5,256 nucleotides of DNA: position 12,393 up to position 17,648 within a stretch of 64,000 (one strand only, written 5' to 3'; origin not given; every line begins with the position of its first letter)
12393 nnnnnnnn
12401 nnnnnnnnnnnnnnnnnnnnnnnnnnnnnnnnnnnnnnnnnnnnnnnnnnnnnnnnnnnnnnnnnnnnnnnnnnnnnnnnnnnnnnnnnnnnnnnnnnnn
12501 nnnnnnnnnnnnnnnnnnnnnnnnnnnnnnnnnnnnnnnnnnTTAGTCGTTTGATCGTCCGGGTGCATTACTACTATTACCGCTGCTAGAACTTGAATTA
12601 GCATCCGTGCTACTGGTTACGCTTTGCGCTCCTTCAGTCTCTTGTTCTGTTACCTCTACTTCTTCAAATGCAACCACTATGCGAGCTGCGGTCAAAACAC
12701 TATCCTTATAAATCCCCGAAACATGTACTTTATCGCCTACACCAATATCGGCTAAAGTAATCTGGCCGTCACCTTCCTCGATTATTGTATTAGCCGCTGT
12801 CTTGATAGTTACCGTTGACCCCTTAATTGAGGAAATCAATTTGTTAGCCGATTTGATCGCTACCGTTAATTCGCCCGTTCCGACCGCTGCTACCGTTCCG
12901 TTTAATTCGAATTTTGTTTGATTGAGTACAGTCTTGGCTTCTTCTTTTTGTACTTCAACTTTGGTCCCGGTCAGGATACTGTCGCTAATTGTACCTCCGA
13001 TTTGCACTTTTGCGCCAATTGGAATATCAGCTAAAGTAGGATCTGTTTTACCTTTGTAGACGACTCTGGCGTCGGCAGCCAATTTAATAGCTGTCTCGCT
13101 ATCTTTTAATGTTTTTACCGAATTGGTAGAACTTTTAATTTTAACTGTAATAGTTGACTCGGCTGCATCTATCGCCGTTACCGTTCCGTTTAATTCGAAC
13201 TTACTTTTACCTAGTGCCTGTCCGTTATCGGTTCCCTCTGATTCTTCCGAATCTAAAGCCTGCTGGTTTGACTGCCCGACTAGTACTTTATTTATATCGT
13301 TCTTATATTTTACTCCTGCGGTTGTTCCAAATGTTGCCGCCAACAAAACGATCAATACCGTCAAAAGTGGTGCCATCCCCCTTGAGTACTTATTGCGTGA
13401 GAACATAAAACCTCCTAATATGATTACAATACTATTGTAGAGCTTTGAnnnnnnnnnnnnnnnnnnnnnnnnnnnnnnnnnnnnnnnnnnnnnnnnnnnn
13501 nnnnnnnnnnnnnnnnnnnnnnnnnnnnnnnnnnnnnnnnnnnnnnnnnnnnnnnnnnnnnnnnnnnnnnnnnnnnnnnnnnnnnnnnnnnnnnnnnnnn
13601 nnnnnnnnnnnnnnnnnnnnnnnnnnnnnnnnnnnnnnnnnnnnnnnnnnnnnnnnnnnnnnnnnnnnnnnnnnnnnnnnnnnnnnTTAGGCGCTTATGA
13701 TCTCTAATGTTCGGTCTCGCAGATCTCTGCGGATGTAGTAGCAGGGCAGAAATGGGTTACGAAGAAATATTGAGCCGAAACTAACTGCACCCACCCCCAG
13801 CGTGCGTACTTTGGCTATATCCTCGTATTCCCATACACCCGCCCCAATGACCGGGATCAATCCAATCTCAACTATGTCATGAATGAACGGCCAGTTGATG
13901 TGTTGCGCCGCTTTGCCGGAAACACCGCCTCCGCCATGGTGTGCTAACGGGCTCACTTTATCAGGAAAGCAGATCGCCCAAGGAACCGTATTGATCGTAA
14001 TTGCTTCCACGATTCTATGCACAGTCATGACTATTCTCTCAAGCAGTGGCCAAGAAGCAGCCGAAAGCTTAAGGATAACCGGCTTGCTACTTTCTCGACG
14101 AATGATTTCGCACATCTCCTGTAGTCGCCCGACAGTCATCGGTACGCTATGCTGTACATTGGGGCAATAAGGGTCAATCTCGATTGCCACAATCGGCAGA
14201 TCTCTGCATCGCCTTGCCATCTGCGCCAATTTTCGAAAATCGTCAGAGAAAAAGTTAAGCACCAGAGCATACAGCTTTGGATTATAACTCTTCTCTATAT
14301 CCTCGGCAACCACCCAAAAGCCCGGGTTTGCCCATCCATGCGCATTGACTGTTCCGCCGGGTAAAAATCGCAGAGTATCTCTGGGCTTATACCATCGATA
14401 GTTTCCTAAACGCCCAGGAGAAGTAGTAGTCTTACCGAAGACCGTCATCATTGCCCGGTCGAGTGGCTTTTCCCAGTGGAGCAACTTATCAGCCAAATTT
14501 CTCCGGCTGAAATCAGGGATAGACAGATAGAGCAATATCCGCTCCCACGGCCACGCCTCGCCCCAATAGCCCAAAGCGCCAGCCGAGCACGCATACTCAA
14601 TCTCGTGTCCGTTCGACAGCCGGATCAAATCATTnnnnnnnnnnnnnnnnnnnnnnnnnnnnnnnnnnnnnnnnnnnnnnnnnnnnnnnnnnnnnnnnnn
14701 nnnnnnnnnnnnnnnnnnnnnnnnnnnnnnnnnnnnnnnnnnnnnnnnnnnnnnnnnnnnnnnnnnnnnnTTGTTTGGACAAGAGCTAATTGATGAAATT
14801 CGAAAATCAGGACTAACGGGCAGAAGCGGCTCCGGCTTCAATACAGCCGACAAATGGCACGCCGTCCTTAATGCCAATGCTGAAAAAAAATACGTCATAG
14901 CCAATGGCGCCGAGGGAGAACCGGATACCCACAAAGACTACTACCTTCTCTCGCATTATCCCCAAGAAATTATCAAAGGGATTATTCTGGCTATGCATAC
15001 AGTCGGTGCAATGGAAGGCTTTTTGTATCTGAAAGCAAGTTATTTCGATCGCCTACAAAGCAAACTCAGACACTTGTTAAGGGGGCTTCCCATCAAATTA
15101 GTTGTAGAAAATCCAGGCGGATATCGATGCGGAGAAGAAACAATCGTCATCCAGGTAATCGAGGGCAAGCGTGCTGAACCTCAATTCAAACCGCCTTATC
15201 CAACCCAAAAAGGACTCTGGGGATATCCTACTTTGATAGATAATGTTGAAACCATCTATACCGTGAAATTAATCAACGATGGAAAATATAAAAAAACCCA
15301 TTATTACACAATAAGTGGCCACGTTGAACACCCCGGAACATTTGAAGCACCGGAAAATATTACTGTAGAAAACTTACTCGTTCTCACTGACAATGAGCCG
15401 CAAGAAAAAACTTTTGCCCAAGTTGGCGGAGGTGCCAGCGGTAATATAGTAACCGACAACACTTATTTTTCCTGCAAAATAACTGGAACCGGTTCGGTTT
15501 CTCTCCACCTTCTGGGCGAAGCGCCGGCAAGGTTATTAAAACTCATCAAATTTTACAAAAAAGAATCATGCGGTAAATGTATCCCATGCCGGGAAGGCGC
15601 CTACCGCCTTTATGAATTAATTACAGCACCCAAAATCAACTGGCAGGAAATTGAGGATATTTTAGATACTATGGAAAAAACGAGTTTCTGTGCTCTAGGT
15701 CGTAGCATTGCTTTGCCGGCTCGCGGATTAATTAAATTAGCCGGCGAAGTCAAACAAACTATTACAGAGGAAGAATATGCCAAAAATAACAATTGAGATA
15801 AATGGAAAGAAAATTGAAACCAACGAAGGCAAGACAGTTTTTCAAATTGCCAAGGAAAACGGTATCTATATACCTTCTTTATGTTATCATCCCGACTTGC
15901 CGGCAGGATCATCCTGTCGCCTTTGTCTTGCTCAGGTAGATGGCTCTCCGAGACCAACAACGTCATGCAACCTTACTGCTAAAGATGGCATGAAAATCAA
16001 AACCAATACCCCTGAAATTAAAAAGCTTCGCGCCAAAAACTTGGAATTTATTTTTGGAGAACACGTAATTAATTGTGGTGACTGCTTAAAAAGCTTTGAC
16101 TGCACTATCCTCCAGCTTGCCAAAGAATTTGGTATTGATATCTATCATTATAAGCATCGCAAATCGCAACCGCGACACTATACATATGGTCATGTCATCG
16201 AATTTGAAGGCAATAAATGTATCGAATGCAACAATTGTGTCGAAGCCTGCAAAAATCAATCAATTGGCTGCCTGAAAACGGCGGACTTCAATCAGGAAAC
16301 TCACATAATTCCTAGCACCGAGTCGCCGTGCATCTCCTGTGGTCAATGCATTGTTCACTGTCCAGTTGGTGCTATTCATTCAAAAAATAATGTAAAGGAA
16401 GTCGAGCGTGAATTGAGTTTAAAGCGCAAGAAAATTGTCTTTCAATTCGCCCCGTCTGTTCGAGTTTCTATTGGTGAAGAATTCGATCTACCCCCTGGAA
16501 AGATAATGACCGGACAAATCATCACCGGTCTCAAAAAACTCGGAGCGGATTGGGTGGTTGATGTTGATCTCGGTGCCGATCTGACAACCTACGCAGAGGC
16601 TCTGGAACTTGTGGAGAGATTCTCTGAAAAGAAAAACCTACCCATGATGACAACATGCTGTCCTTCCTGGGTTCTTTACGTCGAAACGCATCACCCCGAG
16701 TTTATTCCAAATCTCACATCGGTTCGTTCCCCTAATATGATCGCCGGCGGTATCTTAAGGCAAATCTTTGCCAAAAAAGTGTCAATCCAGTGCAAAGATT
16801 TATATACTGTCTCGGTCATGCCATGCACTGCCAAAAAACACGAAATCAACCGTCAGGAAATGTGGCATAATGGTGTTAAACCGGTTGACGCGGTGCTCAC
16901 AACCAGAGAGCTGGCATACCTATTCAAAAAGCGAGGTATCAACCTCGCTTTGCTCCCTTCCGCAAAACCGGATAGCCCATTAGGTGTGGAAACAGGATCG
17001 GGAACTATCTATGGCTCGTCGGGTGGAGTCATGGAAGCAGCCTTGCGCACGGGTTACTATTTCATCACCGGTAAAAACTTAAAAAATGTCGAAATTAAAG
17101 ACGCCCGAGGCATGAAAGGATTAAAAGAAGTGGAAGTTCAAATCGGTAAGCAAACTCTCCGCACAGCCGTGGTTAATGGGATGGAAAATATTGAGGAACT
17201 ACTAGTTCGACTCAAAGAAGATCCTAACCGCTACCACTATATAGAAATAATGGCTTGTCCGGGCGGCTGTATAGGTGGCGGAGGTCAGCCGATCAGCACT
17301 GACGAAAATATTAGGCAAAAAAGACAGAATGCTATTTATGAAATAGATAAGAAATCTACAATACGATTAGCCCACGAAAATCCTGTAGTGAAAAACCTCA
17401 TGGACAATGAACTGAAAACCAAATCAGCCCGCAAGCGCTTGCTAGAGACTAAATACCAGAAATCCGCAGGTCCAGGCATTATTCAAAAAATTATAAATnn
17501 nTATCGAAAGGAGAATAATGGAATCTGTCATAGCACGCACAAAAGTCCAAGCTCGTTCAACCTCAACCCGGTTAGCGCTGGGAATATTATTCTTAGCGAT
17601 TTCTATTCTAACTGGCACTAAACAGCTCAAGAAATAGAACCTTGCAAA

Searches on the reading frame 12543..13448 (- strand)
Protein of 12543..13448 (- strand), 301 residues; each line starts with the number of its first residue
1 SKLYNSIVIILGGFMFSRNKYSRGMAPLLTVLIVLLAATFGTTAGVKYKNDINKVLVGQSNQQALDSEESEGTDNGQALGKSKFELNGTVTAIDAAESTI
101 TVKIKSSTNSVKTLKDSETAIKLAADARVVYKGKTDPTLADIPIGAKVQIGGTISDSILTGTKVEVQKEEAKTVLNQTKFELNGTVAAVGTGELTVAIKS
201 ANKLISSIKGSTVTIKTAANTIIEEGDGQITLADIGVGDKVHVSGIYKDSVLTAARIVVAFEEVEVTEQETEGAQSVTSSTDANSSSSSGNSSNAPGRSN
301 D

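Call 74: search_protein_families(library=pfam, proteins=[window:12543-13448:-], max_evalue=0.0001)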
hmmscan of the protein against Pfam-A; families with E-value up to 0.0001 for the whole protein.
window:12543-13448:- (301 aa): 1 family
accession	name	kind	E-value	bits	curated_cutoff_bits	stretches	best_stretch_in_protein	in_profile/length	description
PF18914.6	DUF5666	-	3e-09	37.5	27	1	184-257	2-59/60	Domain of unknown function (DUF5666)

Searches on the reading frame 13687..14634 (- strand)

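Call 74: search_protein_families(library=pfam, proteins=[window:13687-14634:-], max_evalue=0.0001)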
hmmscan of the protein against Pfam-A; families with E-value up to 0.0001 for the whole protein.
window:13687-14634:- (315 aa): 1 family
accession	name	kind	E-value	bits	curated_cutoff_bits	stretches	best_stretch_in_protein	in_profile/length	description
PF01180.27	DHO_dh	-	1.1e-09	38.4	27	1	68-292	43-274/291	Dihydroorotate dehydrogenase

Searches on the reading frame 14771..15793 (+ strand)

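Call 74: search_protein_families(library=pfam, proteins=[window:14771-15793:+], max_evalue=0.0001)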
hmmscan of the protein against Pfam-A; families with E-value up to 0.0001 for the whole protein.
window:14771-15793:+ (341 aa): 3 families
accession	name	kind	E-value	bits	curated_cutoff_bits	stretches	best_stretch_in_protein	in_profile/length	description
PF01512.22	Complex1_51K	-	7.6e-32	110.7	31.2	1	10-166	1-149/150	Nuo51 FMN-binding domain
PF10589.14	NADH_4Fe-4S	-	2.1e-16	60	23.5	1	256-322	4-76/85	NADH-ubiquinone oxidoreductase-F iron-sulfur binding region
PF10531.15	SLBB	-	3.5e-06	27.2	27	0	179-203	2-26/55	SLBB domain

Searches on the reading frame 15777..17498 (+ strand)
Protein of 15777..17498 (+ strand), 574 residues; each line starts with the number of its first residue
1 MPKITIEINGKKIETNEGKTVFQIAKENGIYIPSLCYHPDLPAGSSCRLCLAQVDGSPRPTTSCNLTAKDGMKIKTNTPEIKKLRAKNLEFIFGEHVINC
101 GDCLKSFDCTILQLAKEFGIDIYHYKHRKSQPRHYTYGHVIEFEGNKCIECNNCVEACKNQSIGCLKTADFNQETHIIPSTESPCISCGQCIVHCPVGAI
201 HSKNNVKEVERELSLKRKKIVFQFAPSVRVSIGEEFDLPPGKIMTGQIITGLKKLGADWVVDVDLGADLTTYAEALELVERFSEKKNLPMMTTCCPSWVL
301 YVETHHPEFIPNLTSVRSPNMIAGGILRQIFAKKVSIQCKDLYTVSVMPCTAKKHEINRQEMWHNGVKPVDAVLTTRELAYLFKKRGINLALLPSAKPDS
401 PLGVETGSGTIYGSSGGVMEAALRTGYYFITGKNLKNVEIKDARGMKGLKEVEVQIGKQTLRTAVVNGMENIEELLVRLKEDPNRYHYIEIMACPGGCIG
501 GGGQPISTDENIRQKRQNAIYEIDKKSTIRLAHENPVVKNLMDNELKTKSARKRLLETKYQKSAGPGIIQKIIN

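Call 74: search_protein_families(library=pfam, proteins=[window:15777-17498:+], max_evalue=0.0001)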
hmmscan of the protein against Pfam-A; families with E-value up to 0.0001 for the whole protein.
window:15777-17498:+ (574 aa): 12 families
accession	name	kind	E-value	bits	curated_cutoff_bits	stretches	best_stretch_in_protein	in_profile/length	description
PF02906.19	Fe_hyd_lg_C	-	1.5e-84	283.9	22.1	1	218-502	1-245/245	Iron only hydrogenase large subunit, C-terminal domain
PF13510.11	Fer2_4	-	1.3e-18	67.3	22.8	1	3-78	3-81/82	2Fe-2S iron-sulfur cluster binding domain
PF02256.22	Fe_hyd_SSU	-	2.3e-09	37.6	24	1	511-562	2-55/56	Iron hydrogenase small subunit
PF00111.32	Fer2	-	1.1e-07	32.2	21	1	7-58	2-52/77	2Fe-2S iron-sulfur cluster binding domain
PF14697.11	Fer4_21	-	1.4e-07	32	35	1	145-201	5-58/59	4Fe-4S dicluster domain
PF12838.12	Fer4_7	-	4.2e-07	30.8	27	1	147-199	1-52/52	4Fe-4S dicluster domain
PF13484.11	Fer4_16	-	1.5e-06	29.3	30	0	185-210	2-27/66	4Fe-4S double cluster binding domain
PF13237.11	Fer4_10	-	7.9e-06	26.2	25.5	0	182-207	6-33/53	4Fe-4S dicluster domain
PF00037.32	Fer4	-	8e-06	25.9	21.1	1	185-200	8-23/24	4Fe-4S binding domain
PF13183.11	Fer4_8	-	1.2e-05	26.1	27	0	98-160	6-66/68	4Fe-4S dicluster domain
PF13187.11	Fer4_9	-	3.2e-05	24.3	27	0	147-200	1-52/52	4Fe-4S dicluster domain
PF12837.12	Fer4_6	-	4.3e-05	23.7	25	0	182-200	6-24/24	4Fe-4S binding domain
